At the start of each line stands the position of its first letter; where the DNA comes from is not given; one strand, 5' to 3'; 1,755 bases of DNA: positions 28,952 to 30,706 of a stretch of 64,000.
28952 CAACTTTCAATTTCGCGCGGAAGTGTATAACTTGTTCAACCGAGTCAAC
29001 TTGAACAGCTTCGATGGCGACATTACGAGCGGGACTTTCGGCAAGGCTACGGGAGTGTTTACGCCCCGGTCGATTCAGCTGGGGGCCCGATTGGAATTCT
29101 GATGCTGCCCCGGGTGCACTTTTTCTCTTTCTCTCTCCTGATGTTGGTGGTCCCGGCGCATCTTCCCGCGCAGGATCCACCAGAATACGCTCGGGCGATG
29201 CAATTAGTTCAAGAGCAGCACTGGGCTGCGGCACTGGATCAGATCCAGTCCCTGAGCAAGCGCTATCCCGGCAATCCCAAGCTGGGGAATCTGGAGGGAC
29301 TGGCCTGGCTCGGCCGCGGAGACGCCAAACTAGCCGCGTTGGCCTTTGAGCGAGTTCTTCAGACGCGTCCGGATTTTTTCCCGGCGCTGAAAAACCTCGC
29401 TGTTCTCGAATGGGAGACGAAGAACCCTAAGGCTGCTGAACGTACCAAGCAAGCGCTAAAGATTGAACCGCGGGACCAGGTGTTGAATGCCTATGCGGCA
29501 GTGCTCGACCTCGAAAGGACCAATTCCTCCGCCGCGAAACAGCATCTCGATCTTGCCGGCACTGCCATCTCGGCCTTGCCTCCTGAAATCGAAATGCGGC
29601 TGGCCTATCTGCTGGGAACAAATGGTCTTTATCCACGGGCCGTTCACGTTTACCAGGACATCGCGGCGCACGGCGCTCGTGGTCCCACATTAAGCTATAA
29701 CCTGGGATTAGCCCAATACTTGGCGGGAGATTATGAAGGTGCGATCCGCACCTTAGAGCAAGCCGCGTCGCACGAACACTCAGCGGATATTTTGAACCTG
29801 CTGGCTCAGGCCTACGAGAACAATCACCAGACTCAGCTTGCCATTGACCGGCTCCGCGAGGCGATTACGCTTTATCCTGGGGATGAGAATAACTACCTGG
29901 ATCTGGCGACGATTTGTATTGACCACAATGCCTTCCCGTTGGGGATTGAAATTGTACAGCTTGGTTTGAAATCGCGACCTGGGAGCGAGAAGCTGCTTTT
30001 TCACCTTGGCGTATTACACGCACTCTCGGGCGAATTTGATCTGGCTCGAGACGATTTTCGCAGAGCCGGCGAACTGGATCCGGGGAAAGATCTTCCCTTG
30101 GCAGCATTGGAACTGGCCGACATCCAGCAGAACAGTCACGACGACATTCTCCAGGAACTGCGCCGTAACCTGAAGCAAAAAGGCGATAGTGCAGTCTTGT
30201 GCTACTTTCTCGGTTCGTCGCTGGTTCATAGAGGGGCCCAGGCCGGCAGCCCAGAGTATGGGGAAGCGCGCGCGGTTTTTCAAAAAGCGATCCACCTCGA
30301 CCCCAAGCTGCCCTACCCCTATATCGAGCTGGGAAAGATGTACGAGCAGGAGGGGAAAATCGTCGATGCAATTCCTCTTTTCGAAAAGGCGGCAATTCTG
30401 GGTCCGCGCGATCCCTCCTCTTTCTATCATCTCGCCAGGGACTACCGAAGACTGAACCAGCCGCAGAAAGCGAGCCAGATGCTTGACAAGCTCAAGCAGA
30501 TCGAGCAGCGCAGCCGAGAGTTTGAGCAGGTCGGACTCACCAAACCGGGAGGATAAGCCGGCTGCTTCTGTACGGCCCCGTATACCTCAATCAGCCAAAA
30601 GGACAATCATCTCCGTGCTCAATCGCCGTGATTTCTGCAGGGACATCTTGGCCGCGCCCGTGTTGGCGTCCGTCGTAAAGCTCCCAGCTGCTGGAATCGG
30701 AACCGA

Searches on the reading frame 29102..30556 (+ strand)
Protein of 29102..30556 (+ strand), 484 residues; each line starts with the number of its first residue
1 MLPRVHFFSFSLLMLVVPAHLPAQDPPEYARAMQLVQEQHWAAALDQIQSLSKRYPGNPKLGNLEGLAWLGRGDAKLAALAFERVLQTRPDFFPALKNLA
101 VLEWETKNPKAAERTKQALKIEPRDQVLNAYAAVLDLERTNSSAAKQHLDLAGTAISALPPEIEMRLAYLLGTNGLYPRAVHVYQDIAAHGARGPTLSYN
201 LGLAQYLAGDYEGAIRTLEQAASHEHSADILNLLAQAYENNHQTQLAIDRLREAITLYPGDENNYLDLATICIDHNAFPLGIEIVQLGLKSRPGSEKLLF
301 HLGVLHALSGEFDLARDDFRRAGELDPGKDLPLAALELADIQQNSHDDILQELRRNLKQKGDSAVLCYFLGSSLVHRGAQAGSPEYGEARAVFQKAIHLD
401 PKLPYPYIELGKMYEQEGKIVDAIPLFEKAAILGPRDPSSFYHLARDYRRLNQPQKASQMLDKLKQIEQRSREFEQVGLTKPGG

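Call 76: search_protein_families(library=pfam, proteins=[window:29102-30556:+], max_evalue=0.001)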
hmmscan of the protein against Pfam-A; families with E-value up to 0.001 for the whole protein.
window:29102-30556:+ (484 aa): 18 families
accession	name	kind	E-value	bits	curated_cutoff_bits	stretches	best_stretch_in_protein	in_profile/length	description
PF07719.23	TPR_2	-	7.2e-29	97.9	27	1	297-328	2-33/34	Tetratricopeptide repeat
PF00515.34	TPR_1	-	3.2e-24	84.1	27.8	0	297-327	2-32/34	Tetratricopeptide repeat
PF13432.12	TPR_16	-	2.6e-22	79.4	32.7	2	166-222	2-57/65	Tetratricopeptide repeat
PF14559.12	TPR_19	-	6.8e-22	78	25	1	416-472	3-59/68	Tetratricopeptide repeat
PF13428.12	TPR_14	-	1.8e-20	71.8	23.5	0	229-270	2-43/44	Tetratricopeptide repeat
PF13371.12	TPR_9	-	5e-15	55.7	35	0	175-234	9-68/73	Tetratricopeptide repeat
PF13181.12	TPR_8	-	6.3e-15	54.5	25.7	0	228-260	1-33/34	Tetratricopeptide repeat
PF13431.12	TPR_17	-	7.6e-15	54.3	24.4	0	393-424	2-33/34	Tetratricopeptide repeat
PF13174.12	TPR_6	-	2.6e-13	50.1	26.3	0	199-221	4-26/33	Tetratricopeptide repeat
PF13424.12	TPR_12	-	4.8e-13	49.5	30.1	0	408-463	7-70/77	Tetratricopeptide repeat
PF12895.13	ANAPC3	-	1e-11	45.4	27.2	1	174-253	2-81/82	Anaphase-promoting complex, cyclosome, subunit 3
PF13414.12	TPR_11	-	1.4e-10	41.2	26.8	1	385-418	9-42/42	TPR repeat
PF13176.12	TPR_7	-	2.6e-08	33.7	27.9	0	199-222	3-28/36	Tetratricopeptide repeat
PF20308.4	TPR-S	-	4.6e-07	30.8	27.6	0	179-258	4-82/102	Tetratricopeptide Repeats-Sensor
PF14938.12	SNAP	-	2.3e-05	24.4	25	0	211-264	97-151/282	Soluble NSF attachment protein, SNAP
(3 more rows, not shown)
